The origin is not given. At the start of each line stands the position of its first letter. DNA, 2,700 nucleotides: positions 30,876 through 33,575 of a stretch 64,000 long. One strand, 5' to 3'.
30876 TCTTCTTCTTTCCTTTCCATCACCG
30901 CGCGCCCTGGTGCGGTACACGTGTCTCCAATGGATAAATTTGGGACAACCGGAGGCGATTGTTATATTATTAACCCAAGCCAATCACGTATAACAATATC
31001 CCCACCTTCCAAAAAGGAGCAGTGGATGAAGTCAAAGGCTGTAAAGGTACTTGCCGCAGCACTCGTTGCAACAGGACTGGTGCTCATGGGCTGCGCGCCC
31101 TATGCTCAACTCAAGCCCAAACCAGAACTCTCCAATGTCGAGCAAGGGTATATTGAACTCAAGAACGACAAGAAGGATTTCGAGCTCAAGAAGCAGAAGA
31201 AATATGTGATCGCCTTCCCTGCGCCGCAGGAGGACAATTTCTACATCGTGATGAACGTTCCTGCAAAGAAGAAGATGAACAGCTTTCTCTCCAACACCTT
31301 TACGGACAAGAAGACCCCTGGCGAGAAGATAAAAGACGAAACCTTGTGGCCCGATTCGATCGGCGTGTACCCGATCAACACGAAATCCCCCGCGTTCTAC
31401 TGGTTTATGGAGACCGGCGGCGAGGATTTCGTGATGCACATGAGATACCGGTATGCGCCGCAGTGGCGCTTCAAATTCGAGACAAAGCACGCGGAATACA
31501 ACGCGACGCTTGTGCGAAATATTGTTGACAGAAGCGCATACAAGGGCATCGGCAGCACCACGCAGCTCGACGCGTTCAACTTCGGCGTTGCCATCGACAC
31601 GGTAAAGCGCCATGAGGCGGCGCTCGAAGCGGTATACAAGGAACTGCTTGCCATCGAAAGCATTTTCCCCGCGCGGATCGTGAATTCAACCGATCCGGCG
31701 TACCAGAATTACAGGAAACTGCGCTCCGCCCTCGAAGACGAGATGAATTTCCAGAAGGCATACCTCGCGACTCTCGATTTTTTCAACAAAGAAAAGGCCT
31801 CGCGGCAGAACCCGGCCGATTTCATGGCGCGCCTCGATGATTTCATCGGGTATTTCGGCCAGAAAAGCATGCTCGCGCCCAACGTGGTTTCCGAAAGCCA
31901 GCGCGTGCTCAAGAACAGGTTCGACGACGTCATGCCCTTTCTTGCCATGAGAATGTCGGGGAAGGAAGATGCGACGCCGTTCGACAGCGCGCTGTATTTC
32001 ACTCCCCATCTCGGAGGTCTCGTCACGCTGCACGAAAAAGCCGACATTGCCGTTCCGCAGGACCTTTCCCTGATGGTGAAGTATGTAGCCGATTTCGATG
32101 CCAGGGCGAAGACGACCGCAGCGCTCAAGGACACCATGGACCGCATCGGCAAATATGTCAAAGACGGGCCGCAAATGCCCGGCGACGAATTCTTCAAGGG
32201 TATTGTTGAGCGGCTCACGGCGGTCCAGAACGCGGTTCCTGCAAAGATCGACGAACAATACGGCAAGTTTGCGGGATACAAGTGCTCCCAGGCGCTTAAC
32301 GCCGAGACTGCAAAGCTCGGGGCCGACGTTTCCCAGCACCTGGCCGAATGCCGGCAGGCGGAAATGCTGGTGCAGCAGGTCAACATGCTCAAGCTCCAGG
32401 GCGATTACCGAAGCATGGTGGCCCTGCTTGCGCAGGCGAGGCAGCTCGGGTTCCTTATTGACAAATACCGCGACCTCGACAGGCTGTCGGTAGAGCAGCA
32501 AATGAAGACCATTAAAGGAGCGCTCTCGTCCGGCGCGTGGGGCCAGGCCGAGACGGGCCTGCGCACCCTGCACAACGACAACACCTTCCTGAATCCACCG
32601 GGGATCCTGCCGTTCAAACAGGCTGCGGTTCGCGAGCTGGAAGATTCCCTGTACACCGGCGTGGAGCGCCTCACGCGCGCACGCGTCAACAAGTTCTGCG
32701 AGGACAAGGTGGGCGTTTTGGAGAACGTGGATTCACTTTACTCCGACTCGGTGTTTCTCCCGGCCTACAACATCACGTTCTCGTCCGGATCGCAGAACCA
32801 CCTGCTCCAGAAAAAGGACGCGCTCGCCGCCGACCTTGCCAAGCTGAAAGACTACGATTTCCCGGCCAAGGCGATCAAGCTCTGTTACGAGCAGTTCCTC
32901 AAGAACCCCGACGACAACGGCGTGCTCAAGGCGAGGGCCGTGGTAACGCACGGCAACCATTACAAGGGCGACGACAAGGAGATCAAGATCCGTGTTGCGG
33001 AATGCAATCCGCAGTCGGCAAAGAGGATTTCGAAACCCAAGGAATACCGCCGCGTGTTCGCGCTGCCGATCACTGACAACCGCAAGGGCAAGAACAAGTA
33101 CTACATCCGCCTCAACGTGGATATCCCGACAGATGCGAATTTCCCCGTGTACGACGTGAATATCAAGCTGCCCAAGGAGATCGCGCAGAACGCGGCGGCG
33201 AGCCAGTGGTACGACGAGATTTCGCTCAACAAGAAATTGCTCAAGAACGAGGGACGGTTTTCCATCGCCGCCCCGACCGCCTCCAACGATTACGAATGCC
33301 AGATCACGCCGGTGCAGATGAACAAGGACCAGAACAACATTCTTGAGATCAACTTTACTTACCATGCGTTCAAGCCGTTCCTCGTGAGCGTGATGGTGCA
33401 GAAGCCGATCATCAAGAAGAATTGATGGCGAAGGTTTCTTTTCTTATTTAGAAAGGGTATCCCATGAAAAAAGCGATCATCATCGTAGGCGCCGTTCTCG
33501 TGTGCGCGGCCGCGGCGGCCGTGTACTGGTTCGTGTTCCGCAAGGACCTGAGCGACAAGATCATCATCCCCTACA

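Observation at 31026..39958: Six-gene Opp/Dpp-like ABC locus led by an 800-aa orphan lipoprotein, with an extra Cys-rich exported protein coupled to the permease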

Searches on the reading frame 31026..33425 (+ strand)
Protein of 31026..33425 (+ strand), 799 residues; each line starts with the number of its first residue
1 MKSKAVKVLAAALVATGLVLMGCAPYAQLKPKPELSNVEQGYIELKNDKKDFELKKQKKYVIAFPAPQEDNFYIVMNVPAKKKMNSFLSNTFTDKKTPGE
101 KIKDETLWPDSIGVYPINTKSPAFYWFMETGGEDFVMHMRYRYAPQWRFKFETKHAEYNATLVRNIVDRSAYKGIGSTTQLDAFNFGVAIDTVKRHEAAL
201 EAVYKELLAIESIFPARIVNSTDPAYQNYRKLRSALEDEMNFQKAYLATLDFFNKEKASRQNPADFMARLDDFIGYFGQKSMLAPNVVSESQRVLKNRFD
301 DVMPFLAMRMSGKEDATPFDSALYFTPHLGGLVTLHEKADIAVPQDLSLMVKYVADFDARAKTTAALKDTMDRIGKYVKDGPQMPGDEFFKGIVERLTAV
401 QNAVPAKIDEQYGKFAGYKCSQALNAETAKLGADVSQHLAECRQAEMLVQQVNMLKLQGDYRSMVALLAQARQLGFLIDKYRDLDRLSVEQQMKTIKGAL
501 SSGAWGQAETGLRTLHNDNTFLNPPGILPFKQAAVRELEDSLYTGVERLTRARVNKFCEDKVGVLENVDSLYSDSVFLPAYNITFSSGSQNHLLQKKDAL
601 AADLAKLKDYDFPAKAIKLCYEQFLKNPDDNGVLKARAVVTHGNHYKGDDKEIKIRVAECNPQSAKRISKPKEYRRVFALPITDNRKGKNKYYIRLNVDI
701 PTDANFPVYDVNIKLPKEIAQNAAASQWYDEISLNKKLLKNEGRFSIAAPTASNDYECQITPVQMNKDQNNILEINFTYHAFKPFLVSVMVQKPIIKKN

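Call 4: search_protein_families(library=pfam, proteins=[window:31026-33425:+], max_evalue=0.1)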
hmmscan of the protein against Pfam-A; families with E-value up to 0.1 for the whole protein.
window:31026-33425:+ (799 aa): 0 families

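Call 5: search_protein_families(library=ncbifam, proteins=[window:31026-33425:+], max_evalue=0.1)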
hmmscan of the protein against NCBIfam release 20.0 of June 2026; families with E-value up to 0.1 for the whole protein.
window:31026-33425:+ (799 aa): 1 family
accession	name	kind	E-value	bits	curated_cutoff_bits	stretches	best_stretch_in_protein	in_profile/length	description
NF006765.0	PRK09287.1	equivalog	0.068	12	413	0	152-195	240-283/476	NADP-dependent phosphogluconate dehydrogenase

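Call 6: find_encoding_contigs(protein=window:31026-33425:+, flank=10000, max_places=6)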
Protein window:31026-33425:+ (799 aa): 3 contigs read that carry it; 3 places shown.
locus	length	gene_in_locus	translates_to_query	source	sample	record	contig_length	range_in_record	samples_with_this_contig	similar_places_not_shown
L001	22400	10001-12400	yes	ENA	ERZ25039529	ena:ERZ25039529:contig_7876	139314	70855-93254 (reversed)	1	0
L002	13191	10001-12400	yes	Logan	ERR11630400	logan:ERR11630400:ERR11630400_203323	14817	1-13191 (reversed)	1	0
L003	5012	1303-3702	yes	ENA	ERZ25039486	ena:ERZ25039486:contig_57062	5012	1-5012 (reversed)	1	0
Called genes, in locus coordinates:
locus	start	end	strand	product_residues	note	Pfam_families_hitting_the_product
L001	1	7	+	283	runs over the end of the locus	PF13229:Beta_helix (weak)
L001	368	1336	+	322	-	PF00248:Aldo_ket_red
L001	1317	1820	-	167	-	-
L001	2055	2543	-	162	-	PF09900:DUF2127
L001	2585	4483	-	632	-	PF16314:DUF4954, PF25084:LbH_EIF2B (faint), PF25087:GMPPB_C (faint), PF24894:Hexapep_GlmU (weak)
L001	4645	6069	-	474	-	PF04015:DUF362 (weak)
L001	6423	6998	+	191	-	PF00081:Sod_Fe_N, PF02777:Sod_Fe_C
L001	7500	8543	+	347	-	-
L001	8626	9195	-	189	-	PF03807:F420_oxidored (weak)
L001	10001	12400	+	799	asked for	-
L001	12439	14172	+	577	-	-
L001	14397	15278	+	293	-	-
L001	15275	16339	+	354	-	-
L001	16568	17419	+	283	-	-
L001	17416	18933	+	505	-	PF02463:SMC_N (faint), PF00004:AAA (faint), PF00005:ABC_tran, PF13304:AAA_21 (faint), PF13401:AAA_22 (faint), PF00005:ABC_tran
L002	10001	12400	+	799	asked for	-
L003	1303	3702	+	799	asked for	-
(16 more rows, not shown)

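Call 11: find_homologous_proteins(query=window:31026-33425:+, max_evalue=0.001)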
Query window:31026-33425:+ (799 aa): 147 proteins with E <= 0.001 among 8000 candidates; the best 120 are listed.
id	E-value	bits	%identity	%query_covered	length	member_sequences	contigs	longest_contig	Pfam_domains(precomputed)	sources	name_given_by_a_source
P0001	0.0e+0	1773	97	100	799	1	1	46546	-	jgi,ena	jgi:hypothetical protein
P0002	0.0e+0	1559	85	100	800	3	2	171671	-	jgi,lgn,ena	-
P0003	0.0e+0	1554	84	100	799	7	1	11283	-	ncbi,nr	ncbi:MAG TPA: hypothetical protein VKF42_05150 [Chitinivibrionales bacterium]|nr:hypothetical protei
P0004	0.0e+0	1495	81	100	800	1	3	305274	-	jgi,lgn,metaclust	jgi:hypothetical protein|metaclust:\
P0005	0.0e+0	1494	81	100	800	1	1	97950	-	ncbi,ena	-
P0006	0.0e+0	1439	78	100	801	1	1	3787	-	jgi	jgi:hypothetical protein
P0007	0.0e+0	1436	78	100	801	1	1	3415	-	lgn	-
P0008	0.0e+0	1432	77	100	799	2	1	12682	-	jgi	jgi:hypothetical protein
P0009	0.0e+0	1425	78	100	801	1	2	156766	-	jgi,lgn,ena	jgi:hypothetical protein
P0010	0.0e+0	1424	78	100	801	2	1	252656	-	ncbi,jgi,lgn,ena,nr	ncbi:MAG TPA: hypothetical protein VLX68_09385 [Chitinivibrionales bacterium]|nr:hypothetical protei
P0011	0.0e+0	1422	77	100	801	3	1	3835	-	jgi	jgi:hypothetical protein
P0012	0.0e+0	1411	76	100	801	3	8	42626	-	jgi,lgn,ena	jgi:hypothetical protein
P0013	0.0e+0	1379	75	100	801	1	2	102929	-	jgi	jgi:hypothetical protein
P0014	0.0e+0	1358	74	99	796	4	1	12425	-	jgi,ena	jgi:hypothetical protein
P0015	0.0e+0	1343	74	100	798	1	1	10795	-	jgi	jgi:hypothetical protein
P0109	5.1e-258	876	53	95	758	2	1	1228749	-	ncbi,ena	-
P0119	4.0e-250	850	49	99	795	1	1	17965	-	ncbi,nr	ncbi:MAG: hypothetical protein GF344_12835 [Chitinivibrionales bacterium]|nr:hypothetical protein [C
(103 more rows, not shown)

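Call 13: find_encoding_contigs(protein=P0109, flank=10000, max_places=2)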
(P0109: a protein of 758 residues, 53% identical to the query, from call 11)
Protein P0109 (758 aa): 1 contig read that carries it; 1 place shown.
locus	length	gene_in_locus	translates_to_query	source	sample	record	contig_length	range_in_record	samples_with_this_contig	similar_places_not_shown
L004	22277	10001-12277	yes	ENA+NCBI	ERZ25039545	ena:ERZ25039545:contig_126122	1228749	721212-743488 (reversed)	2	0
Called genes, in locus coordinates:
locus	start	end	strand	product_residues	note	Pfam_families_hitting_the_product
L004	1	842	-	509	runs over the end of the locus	PF00580:UvrD-helicase, PF13604:AAA_30 (faint), PF13245:AAA_19, PF13361:UvrD_C, PF13538:UvrD_C_2 (faint)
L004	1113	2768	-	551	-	-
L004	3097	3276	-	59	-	-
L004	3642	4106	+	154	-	-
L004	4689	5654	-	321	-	PF02446:Glyco_hydro_77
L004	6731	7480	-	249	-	PF03600:CitMHS, PF07854:DUF1646 (weak)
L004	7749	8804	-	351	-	PF01699:Na_Ca_ex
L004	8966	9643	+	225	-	-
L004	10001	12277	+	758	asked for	-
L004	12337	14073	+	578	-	PF00496:SBP_bac_5 (weak)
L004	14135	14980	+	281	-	-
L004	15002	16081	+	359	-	-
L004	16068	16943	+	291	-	-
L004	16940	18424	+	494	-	PF00005:ABC_tran, PF00910:RNA_helicase (faint), PF02463:SMC_N (faint), PF13304:AAA_21 (faint), PF13401:AAA_22 (faint), PF13558:SbcC_Walker_B (faint), PF00005:ABC_tran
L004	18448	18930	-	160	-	PF09912:DUF2141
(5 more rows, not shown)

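Call 14: find_encoding_contigs(protein=P0119, flank=10000, max_places=2)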
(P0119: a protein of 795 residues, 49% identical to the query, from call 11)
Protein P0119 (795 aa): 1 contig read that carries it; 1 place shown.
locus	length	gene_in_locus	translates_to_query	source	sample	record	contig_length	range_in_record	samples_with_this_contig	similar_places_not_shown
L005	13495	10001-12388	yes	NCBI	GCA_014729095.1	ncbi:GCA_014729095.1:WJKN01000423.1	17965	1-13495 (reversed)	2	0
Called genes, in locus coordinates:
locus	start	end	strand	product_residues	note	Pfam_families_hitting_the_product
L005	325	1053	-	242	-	-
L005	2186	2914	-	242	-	-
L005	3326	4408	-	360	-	PF00248:Aldo_ket_red, PF13187:Fer4_9 (weak), PF13534:Fer4_17 (weak)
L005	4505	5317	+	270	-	PF21948:LplA-B_cat, PF03099:BPL_LplA_LipB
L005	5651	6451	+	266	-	PF01936:NYN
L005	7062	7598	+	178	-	PF13576:Pentapeptide_3 (faint), PF00805:Pentapeptide (weak), PF13599:Pentapeptide_4 (weak), PF00805:Pentapeptide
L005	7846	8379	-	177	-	PF00156:Pribosyltran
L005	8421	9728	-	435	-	PF00465:Fe-ADH (weak), PF13685:Fe-ADH_2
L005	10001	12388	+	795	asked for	-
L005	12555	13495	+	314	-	?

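Call 16: find_related_loci(query=A1, collection=genome_contigs, flank=10000)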
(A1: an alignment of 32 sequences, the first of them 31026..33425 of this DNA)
Query A1 (799 aa) in genome_contigs; peptide patterns used: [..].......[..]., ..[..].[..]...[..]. (x = any residue, [..] = any of these).
79 stretches matched a pattern; 70 encode a relative of the query (tblastn E <= 1e-3); 70 distinct loci.
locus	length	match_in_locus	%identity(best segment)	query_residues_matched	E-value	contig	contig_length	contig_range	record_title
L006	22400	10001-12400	85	1-799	0e+0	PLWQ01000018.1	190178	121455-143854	MAG: Fibrobacteres bacterium isolate fen_1185 73.20120800_E1D.40_contig_2028, whole genome shotgun sequence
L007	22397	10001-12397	84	1-799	0e+0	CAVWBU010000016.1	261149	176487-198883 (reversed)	MAG: uncultured Fibrobacterota bacterium isolate MFD03726.bin.1.27 genome assembly, contig: contig_14154, whole genome s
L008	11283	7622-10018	84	1-799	0e+0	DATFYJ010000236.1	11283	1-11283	MAG TPA_asm: Chitinivibrionales bacterium isolate SMAG_U9540 k141_828663, whole genome shotgun sequence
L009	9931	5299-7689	58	2-799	0e+0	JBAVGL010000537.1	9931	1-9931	MAG: Chitinivibrionales bacterium isolate MFD06947_ilm_asm_bin9 k127_17065, whole genome shotgun sequence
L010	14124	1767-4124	55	14-799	0e+0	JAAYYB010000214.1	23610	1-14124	MAG: Fibrobacter sp. isolate AS06rmzACSIP_199 460274_AS06, whole genome shotgun sequence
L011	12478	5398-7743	54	15-798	0e+0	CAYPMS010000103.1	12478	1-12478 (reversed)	MAG TPA_asm: uncultured Fibrobacter sp. isolate SRP167436_co1_203 genome assembly, contig: NODE_8392_length_12478_cov_17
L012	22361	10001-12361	54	13-799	0e+0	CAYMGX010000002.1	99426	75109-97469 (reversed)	MAG TPA_asm: uncultured Fibrobacter sp. isolate SRP294416_co1_262 genome assembly, contig: NODE_198_length_99426_cov_13.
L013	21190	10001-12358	53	13-799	0e+0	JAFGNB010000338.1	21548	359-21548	MAG: Chitinispirillaceae bacterium isolate Zod_Metabat.521 k87_12437585, whole genome shotgun sequence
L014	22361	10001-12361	54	13-799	0e+0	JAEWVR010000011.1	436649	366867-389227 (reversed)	MAG: Fibrobacteres bacterium isolate OH_SDB_7 k127_1157471, whole genome shotgun sequence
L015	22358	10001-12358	53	13-799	0e+0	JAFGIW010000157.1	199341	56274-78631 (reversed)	MAG: Chitinispirillaceae bacterium isolate Zod_Metabat.237 k87_9875404, whole genome shotgun sequence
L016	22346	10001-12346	54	15-798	0e+0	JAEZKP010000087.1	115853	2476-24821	MAG: Fibrobacteres bacterium isolate OH_CDB_35 k127_1354588, whole genome shotgun sequence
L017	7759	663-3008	53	15-798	0e+0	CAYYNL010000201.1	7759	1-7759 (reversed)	MAG TPA_asm: uncultured Fibrobacter sp. isolate SRP167436_co1_179 genome assembly, contig: NODE_15919_length_7759_cov_15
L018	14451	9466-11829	53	13-799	0e+0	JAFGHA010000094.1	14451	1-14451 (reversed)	MAG: Chitinispirillaceae bacterium isolate Zod_Metabat.1421 k87_4234713, whole genome shotgun sequence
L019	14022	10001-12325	52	23-799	0e+0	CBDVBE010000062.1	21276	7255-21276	MAG TPA_asm: uncultured bacterium isolate SRR22302353_binner13_Refined_44 genome assembly, contig: ERZ25073599.893, whol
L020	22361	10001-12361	53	12-799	0e+0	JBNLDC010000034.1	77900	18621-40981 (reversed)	MAG: Chitinispirillaceae bacterium isolate C1C2.bin.6.orig k141_540838, whole genome shotgun sequence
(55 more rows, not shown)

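Call 32: predict_structure(alignment_id=A1)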
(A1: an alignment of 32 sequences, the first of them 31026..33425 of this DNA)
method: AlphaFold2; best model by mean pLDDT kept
length: 799 residues; sequences in the alignment: 32
mean_pLDDT: 89.3   pTM: 0.52
mean pLDDT of the five models: 89.3, 88.4, 87.0, 86.9, 86.4
residues with pLDDT >= 90: 532; 70-90: 229; 50-70: 30; < 50: 8
segments of 3 or more residues with pLDDT < 50: 17-23
pLDDT, mean of each block of 10 residues (from residue 1): 59 54 68 71 82 88 89 91 91 84 90 92 90 87 91 93 93 88 89 95 94 86 90 95 95 93 93 95 94 93 92 95 92 95 93 96 96 94 93 96 94 93 96 95 95 92 92 91 92 94 91 91 91 92 92 91 89 86 78 87 92 94 91 92 93 92 89 91 89 91 82 90 83 89 78 88 85 92 92 68
secondary structure, 60 per line:
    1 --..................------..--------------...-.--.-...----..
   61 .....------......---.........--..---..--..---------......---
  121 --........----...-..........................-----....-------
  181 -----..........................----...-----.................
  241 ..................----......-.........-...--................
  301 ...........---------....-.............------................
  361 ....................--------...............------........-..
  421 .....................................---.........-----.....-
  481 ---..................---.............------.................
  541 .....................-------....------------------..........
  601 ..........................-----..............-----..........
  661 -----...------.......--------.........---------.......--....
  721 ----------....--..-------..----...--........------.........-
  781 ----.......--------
elements in order (helices of 4 or more, strands of 3 or more residues): H3-20 E43-45 E52-54 E59-65 E72-77 E84-89 E112-117 E123-130 E135-137 E139-145 H146-164 H170-173 H186-211 H224-258 H263-268 H270-278 H285-311 H321-324 H326-338 H345-380 H389-403 H410-417 H419-457 H461-469 H475-479 H484-501 H505-517 H524-561 H569-572 H591-626 H632-645 H651-660 E666-668 E675-681 E690-698 E708-714 H717-720 E731-734 E757-764 E771-779 E785-791

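Call 38: fold_search(model_id=the predicted structure, library=pdb)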
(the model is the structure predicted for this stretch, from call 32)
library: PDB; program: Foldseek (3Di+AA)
matches with E <= 10: 537; with E <= 0.001: 4
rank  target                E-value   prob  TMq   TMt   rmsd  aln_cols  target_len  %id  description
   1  8auw_B                1.6e-05  0.89  0.10  0.05  41.3      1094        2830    8  Cryo-EM structure of human BIRC6 in complex with SMAC. (released 2023-02-15)
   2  8e2d_A                3.0e-05  0.89  0.10  0.05  43.2      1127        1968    9  Cryo-EM structure of BIRC6 (consensus) (released 2023-02-15)
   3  8atm_A                3.6e-05  0.90  0.11  0.06  42.2      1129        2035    8  Structure of the giant inhibitor of apoptosis, BIRC6 (composite map) (released 2023-03-08)
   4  8e2i_A                3.6e-05  0.85  0.10  0.05  42.5      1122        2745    9  Cryo-EM structure of BIRC6/Smac (released 2023-02-15)
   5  7sqc_Q1               5.8e-03  0.57  0.11  0.05  51.8       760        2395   12  Ciliary C1 central pair apparatus isolated from Chlamydomonas reinhardtii (released 2022-04-13)
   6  8auw_A                7.5e-03  0.21  0.09  0.05  43.4      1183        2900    9  Cryo-EM structure of human BIRC6 in complex with SMAC. (released 2023-02-15)
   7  9hmf_K                2.0e-02  0.25  0.10  0.11  26.9       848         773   12  Periplasmic scaffold of the Campylobacter jejuni flagellar motor (alpha carbon trace) (released 2024-12-25)
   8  9la9_A                2.4e-02  0.47  0.16  0.14  29.1       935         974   10  Munc13-4-Rab27a complex with GppNHp (released 2025-10-01)
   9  8wos_A                2.4e-02  0.35  0.11  0.14  49.3       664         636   10  Cryo-EM structure of human SIDT1 protein with C1 symmetry at low pH (released 2024-03-20)
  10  8j3y_A                2.7e-02  0.99  0.11  0.19   9.2       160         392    8  Crystal structure of CBM6E E168Q in complex with oligosaccharides (released 2024-04-24)
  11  8j3x_B                3.2e-02  0.99  0.10  0.19   9.3       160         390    8  Crystal structure of CBM6E from Saccharophagus degradans (released 2024-04-24)
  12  6xr1                  3.2e-02  0.41  0.09  0.13  46.9       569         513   13  Computationally designed right-handed alpha/alpha single-chain toroid with 9 repeats (released 2021-07-14)
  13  8e2e_A                3.2e-02  0.12  0.08  0.07  40.1       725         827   10  Cryo-EM structure of helical arch of BIRC6 (from local refinement 1) (released 2023-02-15)
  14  6qfk_A                3.5e-02  0.41  0.09  0.06  27.5       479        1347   11  EngBF DARPin Fusion 4b G10 (released 2019-11-06)
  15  8jun_A                3.5e-02  0.28  0.11  0.12  40.6       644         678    9  Cryo-EM structure of SIDT1 E555Q mutant (released 2023-11-15)
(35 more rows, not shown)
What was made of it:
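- On Carbohydrate-binding-module-like or C-CPE-like beta-sandwich (for the LP terminal domains): Local Foldseek matches have prob 0.94-1.0 but E 0.03-0.2 (CBM6E, CBM35, C-CPE, ColH CBD, PliG; call 38).
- Its weak whole-chain Foldseek hits include large helical assemblies such as BIRC6, Munc13-4 and M-Sec (call 38).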

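Call 84: search_solved_structures(query=A1, max_evalue=1)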
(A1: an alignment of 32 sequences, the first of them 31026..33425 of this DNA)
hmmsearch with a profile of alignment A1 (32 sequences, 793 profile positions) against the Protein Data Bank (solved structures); distinct sequences matched with E-value up to 1: 1.
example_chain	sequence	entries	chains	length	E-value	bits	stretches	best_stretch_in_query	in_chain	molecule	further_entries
2hqy_A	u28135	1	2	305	0.36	12.3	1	140-232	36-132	conserved hypothetical protein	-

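Call 86: search_protein_families(library=pfam, alignment_id=A1, max_evalue=0.01)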
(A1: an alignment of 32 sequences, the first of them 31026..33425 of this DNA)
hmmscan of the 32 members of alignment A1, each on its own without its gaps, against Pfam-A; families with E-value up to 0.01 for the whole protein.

A. member 1, window:31026-33425:+ (799 aa): 0 families

B. families by the number of members that match (of 32 scanned): 1 family
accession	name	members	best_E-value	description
PF04100.18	Vps53_N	1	0.00074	Vps53, N-terminal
